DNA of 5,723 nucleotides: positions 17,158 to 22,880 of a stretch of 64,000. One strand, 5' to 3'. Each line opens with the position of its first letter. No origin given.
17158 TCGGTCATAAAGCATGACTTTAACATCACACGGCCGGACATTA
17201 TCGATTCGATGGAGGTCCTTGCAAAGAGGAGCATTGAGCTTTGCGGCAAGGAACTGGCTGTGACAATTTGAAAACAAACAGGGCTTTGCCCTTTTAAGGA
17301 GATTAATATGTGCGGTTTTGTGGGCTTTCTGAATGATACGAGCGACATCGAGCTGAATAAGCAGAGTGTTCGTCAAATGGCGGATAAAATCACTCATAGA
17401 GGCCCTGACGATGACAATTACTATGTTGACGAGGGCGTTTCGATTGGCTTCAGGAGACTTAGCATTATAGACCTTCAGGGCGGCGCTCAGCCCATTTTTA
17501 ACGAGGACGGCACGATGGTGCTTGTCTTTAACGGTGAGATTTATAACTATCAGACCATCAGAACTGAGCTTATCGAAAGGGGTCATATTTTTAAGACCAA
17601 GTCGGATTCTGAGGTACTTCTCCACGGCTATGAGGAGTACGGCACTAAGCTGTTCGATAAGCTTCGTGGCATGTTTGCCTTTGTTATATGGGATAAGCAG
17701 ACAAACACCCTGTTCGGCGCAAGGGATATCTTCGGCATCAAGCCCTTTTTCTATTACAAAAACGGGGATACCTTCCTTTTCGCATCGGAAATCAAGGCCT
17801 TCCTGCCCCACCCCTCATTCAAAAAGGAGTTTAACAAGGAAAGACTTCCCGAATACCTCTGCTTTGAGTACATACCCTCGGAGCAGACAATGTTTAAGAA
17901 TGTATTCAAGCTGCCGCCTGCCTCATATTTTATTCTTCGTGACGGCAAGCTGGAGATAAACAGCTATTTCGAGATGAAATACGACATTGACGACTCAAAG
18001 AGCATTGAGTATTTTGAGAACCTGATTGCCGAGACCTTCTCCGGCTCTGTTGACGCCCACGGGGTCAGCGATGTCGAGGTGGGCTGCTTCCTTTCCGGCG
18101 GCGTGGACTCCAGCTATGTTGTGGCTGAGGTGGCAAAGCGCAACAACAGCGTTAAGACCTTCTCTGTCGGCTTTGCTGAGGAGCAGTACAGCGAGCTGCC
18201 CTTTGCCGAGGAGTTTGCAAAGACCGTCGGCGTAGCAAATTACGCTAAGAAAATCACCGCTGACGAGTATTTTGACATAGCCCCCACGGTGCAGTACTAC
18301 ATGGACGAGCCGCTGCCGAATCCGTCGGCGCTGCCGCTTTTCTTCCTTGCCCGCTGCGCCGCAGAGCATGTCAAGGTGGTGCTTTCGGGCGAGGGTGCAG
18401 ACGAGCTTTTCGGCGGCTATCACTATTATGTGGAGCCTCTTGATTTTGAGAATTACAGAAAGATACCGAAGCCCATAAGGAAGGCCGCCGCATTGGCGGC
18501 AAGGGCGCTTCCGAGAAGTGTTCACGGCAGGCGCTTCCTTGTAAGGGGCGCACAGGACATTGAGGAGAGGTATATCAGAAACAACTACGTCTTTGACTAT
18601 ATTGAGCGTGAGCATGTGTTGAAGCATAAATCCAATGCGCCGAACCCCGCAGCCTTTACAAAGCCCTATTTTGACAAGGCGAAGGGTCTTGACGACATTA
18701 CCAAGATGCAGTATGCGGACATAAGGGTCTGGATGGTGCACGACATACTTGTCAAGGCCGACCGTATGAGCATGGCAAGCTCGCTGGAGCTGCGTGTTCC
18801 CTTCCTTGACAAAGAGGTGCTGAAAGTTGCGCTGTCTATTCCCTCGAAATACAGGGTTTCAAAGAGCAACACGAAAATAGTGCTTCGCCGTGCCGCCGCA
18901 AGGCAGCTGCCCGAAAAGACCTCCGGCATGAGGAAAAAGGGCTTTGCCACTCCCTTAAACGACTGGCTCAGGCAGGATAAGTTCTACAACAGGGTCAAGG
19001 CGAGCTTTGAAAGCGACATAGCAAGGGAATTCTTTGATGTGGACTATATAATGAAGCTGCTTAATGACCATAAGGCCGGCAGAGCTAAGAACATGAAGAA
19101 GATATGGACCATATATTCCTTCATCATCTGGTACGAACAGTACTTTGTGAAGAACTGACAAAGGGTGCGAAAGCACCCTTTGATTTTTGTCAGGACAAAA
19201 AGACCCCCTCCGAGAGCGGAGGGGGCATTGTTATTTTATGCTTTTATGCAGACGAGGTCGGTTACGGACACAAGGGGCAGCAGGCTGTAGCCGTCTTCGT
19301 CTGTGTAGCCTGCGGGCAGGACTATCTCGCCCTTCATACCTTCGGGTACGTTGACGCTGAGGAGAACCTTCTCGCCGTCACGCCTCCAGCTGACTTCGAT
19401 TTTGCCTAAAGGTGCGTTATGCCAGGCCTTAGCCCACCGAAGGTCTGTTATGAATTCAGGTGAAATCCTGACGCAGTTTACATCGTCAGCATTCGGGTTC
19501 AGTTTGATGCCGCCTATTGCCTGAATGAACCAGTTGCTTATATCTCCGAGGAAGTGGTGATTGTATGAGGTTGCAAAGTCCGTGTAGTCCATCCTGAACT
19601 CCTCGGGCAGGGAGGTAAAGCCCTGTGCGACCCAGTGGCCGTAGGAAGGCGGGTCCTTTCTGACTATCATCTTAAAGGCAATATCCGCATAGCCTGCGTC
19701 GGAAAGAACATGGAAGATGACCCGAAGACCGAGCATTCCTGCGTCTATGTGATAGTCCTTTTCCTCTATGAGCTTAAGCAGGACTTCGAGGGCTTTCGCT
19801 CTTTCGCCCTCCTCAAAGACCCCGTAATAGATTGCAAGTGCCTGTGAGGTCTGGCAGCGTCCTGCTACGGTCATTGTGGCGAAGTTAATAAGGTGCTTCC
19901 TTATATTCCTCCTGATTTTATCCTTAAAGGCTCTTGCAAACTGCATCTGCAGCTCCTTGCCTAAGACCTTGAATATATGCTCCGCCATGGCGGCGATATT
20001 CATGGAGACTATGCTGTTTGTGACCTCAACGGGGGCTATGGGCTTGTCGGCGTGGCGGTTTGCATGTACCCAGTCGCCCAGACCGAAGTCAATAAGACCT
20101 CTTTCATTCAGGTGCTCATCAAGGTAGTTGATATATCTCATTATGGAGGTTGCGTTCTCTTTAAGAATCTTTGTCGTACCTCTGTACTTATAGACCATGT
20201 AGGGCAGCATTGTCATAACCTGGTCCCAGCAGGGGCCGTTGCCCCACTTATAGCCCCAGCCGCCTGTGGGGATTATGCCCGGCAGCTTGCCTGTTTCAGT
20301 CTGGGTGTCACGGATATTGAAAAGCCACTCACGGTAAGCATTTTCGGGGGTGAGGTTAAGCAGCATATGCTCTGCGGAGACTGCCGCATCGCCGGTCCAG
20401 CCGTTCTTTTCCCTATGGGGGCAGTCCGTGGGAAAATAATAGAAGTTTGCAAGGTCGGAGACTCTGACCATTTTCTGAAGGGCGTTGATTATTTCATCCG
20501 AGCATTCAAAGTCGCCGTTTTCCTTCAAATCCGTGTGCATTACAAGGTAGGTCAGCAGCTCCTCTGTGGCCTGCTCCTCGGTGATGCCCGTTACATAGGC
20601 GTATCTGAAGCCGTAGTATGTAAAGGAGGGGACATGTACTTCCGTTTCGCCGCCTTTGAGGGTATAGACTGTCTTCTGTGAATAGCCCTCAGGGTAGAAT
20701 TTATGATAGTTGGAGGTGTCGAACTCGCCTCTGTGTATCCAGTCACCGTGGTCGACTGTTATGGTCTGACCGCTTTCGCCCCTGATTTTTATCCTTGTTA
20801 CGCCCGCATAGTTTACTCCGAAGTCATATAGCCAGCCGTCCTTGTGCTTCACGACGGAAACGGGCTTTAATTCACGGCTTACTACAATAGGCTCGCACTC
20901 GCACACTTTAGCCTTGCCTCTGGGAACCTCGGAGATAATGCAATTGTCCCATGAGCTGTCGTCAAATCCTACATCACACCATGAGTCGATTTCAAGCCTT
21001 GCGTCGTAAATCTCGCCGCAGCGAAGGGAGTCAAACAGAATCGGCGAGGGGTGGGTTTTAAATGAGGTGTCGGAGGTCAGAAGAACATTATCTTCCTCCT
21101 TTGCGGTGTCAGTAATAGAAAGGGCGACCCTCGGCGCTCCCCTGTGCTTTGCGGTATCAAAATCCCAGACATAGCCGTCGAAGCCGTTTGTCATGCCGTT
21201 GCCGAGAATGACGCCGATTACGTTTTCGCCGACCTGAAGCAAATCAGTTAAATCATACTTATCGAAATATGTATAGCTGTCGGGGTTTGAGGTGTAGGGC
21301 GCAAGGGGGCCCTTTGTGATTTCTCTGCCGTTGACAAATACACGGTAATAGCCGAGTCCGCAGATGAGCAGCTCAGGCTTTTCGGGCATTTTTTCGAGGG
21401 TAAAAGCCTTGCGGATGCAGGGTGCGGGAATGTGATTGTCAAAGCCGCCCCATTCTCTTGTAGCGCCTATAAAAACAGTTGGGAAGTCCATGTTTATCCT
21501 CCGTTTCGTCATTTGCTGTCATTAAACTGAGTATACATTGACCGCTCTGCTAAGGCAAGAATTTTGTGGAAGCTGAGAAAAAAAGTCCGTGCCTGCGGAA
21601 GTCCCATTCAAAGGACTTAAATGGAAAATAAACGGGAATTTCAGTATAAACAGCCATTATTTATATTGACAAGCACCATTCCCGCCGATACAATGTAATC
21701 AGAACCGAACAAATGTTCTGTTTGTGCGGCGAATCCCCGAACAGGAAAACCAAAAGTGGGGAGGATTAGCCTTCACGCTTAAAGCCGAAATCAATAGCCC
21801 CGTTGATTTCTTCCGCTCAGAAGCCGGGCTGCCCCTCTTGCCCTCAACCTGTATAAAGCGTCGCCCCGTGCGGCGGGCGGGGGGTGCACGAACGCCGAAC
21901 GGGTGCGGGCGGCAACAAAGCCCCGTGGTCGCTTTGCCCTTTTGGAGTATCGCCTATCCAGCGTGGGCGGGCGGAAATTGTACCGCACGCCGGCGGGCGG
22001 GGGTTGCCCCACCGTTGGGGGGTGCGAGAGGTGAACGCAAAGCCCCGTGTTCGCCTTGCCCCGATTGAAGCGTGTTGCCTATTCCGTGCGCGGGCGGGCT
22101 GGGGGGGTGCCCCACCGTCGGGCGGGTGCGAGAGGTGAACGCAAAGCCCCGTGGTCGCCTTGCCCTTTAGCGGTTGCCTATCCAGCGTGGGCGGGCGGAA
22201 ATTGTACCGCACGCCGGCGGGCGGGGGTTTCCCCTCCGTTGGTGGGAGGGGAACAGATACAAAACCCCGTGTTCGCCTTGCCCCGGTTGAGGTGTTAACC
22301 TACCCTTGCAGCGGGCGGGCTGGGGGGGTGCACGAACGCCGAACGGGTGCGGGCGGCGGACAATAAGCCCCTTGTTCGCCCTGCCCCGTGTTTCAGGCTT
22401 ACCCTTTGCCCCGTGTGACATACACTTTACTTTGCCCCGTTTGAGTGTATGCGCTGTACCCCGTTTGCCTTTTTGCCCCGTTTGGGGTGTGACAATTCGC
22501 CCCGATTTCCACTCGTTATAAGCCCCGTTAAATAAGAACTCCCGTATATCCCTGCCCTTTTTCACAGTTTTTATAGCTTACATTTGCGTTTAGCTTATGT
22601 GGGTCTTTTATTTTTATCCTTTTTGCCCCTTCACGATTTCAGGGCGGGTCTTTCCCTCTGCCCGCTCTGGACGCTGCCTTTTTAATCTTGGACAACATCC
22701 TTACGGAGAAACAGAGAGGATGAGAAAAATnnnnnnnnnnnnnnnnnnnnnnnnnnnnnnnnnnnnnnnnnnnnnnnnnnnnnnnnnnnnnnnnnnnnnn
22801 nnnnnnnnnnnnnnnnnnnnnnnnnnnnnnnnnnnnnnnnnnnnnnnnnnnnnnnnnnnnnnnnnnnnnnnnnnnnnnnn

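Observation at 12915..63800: Five dispersed G-rich intergenic islands appear to be one previously uncharacterised repeat family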

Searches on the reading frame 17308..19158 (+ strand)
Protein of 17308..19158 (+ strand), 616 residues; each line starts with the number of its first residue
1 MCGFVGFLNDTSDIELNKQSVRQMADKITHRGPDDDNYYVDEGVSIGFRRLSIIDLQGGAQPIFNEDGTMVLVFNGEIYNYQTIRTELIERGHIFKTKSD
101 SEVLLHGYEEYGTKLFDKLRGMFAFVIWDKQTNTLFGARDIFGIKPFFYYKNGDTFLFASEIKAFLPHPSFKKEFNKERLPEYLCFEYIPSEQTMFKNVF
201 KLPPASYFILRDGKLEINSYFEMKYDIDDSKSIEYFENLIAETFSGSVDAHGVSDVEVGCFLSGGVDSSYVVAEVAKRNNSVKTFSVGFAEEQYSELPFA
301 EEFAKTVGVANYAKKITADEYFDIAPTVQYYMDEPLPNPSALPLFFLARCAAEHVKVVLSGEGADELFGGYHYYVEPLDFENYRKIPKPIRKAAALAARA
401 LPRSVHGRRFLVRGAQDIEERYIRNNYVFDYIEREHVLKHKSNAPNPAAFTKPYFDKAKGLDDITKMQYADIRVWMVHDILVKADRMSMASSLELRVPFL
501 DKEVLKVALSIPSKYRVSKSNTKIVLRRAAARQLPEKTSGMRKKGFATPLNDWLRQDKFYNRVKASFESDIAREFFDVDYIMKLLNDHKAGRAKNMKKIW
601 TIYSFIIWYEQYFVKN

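Call 13: find_encoding_contigs(protein=window:17308-19158:+, flank=10000, max_places=10)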
Protein window:17308-19158:+ (616 aa): 23 contigs read that carry it; 10 places shown.
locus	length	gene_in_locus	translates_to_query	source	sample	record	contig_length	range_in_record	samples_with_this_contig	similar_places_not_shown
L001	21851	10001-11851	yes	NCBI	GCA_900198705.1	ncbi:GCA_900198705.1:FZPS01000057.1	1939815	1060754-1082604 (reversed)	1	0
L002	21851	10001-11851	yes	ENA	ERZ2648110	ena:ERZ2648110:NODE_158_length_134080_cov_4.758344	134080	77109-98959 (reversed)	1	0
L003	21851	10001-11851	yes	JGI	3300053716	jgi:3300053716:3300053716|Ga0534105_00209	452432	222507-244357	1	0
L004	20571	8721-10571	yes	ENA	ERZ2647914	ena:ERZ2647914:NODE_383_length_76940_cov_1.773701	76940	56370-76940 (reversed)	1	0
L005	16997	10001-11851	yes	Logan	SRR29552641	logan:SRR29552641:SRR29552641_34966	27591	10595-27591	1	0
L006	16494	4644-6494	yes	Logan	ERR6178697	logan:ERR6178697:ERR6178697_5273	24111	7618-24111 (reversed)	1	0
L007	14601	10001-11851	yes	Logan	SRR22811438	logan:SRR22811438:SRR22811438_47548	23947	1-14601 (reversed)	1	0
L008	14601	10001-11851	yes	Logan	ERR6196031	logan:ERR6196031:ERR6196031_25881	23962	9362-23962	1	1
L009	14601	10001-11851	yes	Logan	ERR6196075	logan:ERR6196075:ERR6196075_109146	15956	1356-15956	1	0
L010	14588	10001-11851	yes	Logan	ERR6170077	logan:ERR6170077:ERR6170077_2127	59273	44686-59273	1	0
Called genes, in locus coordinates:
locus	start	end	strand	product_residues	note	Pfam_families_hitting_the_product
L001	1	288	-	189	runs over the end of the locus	PF03167:UDG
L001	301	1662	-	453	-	PF03738:GSP_synth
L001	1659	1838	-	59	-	-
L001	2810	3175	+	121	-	PF13788:DUF4180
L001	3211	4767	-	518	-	-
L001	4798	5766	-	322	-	-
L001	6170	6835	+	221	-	PF09335:VTT_dom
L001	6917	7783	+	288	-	-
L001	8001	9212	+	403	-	PF02786:CPSase_L_D2 (faint)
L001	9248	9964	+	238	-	PF01177:Asp_Glu_race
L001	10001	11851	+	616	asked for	PF13522:GATase_6, PF13537:GATase_7, PF00733:Asn_synthase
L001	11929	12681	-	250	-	PF17389:Bac_rhamnosid6H, PF17390:Bac_rhamnosid_C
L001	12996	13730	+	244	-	PF07581:Glug (faint)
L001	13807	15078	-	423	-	PF12740:PETase (faint), PF03403:PAF-AH_p_II, PF12146:Hydrolase_4 (faint)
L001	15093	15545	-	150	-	-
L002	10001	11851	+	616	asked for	PF13522:GATase_6, PF13537:GATase_7, PF00733:Asn_synthase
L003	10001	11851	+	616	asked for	PF13522:GATase_6, PF13537:GATase_7, PF00733:Asn_synthase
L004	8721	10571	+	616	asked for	PF13522:GATase_6, PF13537:GATase_7, PF00733:Asn_synthase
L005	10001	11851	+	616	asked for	PF13522:GATase_6, PF13537:GATase_7, PF00733:Asn_synthase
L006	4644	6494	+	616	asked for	PF13522:GATase_6, PF13537:GATase_7, PF00733:Asn_synthase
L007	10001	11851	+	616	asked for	PF13522:GATase_6, PF13537:GATase_7, PF00733:Asn_synthase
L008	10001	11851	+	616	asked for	PF13522:GATase_6, PF13537:GATase_7, PF00733:Asn_synthase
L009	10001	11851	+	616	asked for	PF13522:GATase_6, PF13537:GATase_7, PF00733:Asn_synthase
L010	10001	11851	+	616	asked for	PF13522:GATase_6, PF13537:GATase_7, PF00733:Asn_synthase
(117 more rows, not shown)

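Call 22: find_related_loci(query=window:17308-19158:+, collection=genome_contigs, flank=10000)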
Query window:17308-19158:+ (616 aa) in genome_contigs; peptide patterns used: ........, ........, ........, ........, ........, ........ (x = any residue, [..] = any of these).
445 stretches matched a pattern; 385 encode a relative of the query (tblastn E <= 1e-3); the best 80 are kept; 80 distinct loci.
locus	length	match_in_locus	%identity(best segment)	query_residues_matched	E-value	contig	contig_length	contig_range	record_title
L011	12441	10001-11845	81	1-616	0e+0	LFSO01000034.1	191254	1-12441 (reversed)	MAG: Clostridiales bacterium DTU053 scaffold1317, whole genome shotgun sequence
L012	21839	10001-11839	72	1-616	0e+0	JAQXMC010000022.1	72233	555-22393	MAG: Oscillospiraceae bacterium isolate SUG1318 k141_2021077, whole genome shotgun sequence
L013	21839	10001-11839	71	1-616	0e+0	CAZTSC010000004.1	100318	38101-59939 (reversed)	MAG TPA_asm: uncultured Faecalibacterium sp. isolate binchicken_co370_329 genome assembly, contig: NODE_307_length_10031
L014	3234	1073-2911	71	1-616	0e+0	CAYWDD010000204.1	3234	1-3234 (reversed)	MAG TPA_asm: uncultured Faecalibacterium sp. isolate SRP225648_co1_60 genome assembly, contig: NODE_75955_length_3234_co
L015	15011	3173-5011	71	1-616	0e+0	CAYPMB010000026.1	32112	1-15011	MAG TPA_asm: uncultured Faecalibacterium sp. isolate SRP350583_co3_73 genome assembly, contig: NODE_1383_length_32112_co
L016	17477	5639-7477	68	1-614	0e+0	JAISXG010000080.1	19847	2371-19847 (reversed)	MAG: Oscillospiraceae bacterium isolate Nc350_bin166 k119_2538698, whole genome shotgun sequence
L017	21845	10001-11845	68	1-616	0e+0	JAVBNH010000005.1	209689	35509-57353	MAG: Oscillospiraceae bacterium isolate EPI_MAG_00074 c_000000801563, whole genome shotgun sequence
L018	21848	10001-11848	68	1-616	0e+0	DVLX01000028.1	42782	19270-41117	MAG TPA_asm: Candidatus Allocopromorpha excrementavium isolate CHK176-22527 CHK176__C47236_L42782_ERR3414571, whole geno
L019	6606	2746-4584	70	1-616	0e+0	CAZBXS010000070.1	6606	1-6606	MAG TPA_asm: uncultured Faecalibacterium sp. isolate SRP225648_co1_314 genome assembly, contig: NODE_29737_length_6606_c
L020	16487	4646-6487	68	1-616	0e+0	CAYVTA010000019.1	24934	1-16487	MAG TPA_asm: uncultured Eubacteriales bacterium isolate SRP315200_co2_253 genome assembly, contig: NODE_1493_length_2493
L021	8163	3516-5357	68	1-616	0e+0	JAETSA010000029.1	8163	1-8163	MAG: Bacillota bacterium isolate S31_Bin1 scaffold_5890, whole genome shotgun sequence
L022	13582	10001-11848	67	1-616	0e+0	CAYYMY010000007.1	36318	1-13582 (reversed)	MAG TPA_asm: uncultured Oscillospiraceae bacterium isolate SRP141132_co2_52 genome assembly, contig: NODE_577_length_363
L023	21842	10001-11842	69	1-616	0e+0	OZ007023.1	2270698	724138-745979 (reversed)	MAG: uncultured Oscillospiraceae bacterium isolate metabat2_pooled_hifiasm.1005 MAG genome assembly, chromosome: 1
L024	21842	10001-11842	69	1-616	0e+0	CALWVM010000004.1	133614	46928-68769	MAG: uncultured Clostridia bacterium isolate BRZ_PP__bin19 genome assembly, contig: BRZ_PP__NODE_180_length_133614_cov_9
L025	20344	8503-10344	68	1-616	0e+0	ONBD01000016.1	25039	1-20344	uncultured Clostridiales bacterium isolate RUG149 genome assembly, contig: scaffold_1566, whole genome shotgun sequence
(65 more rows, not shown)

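Call 47: find_related_loci(query=window:17308-19158:+, collection=metagenome_contigs, flank=10000)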
Query window:17308-19158:+ (616 aa) in metagenome_contigs; peptide patterns used: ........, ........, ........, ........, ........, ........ (x = any residue, [..] = any of these).
424 stretches matched a pattern; 283 encode a relative of the query (tblastn E <= 1e-3); the best 80 are kept; 80 distinct loci.
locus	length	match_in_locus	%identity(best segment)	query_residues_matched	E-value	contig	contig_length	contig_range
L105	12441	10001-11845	81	1-616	0e+0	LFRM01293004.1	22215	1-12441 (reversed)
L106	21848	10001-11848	69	1-616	0e+0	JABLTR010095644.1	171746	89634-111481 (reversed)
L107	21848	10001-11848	69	1-616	0e+0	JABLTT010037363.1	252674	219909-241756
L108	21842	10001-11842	69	1-616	0e+0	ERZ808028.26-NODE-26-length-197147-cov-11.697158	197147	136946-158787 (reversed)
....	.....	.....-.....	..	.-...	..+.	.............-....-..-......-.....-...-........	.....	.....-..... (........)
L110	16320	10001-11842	69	1-616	0e+0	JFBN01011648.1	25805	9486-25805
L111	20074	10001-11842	69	1-616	0e+0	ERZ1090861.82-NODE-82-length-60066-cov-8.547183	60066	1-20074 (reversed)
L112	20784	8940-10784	67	1-616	0e+0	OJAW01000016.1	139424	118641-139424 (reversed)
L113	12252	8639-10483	67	1-616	0e+0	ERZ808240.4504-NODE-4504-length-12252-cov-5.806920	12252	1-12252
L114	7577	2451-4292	68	1-616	0e+0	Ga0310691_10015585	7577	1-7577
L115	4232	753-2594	68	1-616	0e+0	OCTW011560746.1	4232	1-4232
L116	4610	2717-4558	68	1-616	0e+0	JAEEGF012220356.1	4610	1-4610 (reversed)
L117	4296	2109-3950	68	1-616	0e+0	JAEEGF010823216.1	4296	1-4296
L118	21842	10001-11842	67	1-616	0e+0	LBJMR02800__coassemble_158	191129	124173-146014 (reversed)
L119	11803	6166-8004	67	1-615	0e+0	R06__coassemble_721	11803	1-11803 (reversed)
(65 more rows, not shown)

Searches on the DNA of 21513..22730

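Call 60: search_rna_families(source=window, start=21513, end=22730, threshold=evalue, max_evalue=1)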
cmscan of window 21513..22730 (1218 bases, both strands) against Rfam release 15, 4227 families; matches with E-value up to 1: 0.
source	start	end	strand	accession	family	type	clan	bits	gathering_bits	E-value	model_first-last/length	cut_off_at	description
